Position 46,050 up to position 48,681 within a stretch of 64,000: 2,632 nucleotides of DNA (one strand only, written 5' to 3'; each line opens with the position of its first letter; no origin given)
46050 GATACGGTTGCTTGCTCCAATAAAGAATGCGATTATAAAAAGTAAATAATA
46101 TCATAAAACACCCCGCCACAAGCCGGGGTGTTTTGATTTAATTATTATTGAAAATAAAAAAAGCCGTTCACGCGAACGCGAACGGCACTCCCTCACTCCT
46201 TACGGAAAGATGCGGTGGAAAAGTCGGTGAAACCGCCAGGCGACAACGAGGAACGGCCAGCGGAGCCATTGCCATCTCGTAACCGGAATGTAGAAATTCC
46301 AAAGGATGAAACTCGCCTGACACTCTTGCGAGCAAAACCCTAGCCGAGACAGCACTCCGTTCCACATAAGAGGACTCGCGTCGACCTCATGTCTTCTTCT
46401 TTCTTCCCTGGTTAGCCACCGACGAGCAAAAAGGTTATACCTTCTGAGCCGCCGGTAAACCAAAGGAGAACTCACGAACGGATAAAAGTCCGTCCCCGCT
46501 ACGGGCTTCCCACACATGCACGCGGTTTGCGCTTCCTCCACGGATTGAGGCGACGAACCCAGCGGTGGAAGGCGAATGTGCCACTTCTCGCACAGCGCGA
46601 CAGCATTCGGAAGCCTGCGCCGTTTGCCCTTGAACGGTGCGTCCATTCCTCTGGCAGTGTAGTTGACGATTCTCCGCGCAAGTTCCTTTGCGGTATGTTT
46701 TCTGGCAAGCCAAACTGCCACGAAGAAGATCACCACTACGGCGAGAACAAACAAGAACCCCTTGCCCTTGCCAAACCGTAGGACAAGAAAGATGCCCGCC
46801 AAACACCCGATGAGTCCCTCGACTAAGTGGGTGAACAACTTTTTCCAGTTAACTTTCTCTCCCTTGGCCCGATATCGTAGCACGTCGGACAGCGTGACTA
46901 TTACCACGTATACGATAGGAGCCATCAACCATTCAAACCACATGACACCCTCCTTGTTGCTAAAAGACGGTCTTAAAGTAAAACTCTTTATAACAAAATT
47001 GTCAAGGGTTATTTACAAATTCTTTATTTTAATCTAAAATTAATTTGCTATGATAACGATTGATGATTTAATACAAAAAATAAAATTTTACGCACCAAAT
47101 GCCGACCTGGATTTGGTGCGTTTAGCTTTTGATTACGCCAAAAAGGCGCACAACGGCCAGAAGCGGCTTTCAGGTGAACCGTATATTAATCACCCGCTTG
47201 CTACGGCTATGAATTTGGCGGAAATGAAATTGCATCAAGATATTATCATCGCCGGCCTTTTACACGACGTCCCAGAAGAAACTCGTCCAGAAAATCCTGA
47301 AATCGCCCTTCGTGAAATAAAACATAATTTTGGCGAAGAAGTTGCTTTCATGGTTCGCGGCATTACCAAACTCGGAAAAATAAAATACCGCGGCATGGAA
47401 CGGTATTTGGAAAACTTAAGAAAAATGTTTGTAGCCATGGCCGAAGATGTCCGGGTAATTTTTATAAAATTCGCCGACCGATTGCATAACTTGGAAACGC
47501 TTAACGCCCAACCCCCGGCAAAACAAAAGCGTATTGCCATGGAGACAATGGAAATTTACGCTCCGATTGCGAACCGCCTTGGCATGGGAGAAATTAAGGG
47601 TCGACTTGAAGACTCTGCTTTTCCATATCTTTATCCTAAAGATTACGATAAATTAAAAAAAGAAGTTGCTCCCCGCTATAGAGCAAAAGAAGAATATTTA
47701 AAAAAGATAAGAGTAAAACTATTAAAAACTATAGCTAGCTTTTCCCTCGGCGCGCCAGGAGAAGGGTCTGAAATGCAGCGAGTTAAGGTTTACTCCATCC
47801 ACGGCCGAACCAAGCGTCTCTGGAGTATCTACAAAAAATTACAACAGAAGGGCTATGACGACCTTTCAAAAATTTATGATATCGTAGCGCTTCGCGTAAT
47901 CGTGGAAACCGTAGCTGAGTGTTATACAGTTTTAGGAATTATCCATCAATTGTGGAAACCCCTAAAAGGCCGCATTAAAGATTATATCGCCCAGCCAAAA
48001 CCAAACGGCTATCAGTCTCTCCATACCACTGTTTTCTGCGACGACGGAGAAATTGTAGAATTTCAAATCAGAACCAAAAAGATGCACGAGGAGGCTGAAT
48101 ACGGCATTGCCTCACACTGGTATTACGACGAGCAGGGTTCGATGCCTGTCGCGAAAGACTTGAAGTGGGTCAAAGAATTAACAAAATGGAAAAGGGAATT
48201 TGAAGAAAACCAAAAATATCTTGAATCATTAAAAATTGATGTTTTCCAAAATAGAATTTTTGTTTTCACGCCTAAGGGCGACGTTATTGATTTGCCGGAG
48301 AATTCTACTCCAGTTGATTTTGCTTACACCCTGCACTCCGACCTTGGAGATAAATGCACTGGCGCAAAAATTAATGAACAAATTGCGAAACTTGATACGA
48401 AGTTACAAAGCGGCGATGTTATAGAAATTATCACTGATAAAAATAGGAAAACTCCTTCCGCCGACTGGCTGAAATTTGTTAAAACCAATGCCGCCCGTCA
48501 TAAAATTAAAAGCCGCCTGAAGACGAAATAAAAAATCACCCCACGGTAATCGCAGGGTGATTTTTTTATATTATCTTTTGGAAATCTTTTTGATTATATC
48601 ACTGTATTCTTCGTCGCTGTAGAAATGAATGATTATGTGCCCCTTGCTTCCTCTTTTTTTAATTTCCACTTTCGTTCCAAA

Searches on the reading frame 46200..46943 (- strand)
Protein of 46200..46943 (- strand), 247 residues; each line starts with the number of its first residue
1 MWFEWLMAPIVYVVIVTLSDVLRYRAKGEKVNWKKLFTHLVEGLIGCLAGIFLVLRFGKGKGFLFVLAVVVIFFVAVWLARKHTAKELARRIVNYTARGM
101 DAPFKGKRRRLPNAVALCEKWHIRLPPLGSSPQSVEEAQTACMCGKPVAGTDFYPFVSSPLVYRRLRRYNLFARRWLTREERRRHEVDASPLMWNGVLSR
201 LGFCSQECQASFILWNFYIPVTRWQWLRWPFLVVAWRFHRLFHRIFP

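Call 82: search_protein_families(library=pfam, proteins=[window:46200-46943:-], max_evalue=0.0001)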
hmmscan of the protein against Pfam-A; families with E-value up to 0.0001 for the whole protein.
window:46200-46943:- (247 aa): 1 family
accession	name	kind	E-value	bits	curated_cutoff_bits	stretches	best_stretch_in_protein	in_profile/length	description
PF01925.25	TauE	-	2.8e-07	30.9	32.6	1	10-93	41-114/237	Sulfite exporter TauE/SafE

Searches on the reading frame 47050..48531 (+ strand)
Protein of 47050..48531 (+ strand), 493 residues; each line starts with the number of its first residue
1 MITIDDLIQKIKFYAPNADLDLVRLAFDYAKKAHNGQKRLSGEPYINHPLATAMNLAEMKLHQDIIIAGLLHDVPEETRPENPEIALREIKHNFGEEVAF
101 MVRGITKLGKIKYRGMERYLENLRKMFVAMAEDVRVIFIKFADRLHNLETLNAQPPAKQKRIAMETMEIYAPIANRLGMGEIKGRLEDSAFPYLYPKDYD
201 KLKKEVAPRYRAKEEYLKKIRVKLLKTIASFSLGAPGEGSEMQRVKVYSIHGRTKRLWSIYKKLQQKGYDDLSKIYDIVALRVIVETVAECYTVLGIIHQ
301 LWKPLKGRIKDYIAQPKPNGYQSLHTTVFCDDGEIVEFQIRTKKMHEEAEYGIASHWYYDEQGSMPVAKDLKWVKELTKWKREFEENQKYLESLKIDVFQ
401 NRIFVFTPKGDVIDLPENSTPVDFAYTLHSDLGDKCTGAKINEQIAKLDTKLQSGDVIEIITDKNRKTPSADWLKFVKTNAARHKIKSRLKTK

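Call 82: search_protein_families(library=pfam, proteins=[window:47050-48531:+], max_evalue=0.0001)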
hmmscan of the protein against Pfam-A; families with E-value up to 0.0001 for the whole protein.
window:47050-48531:+ (493 aa): 4 families
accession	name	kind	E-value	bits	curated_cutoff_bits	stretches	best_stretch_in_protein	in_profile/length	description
PF13328.12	HD_4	-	1.4e-45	155.3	27.2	1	26-179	1-155/156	HD domain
PF04607.23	RelA_SpoT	-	7.1e-41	139.5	27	1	252-363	1-112/113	Region found in RelA / SpoT proteins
PF02824.27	TGS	-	2.9e-23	82.1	22.2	1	403-462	1-60/60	TGS domain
PF01966.28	HD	-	1.2e-09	38.9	22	1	45-147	1-115/116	HD domain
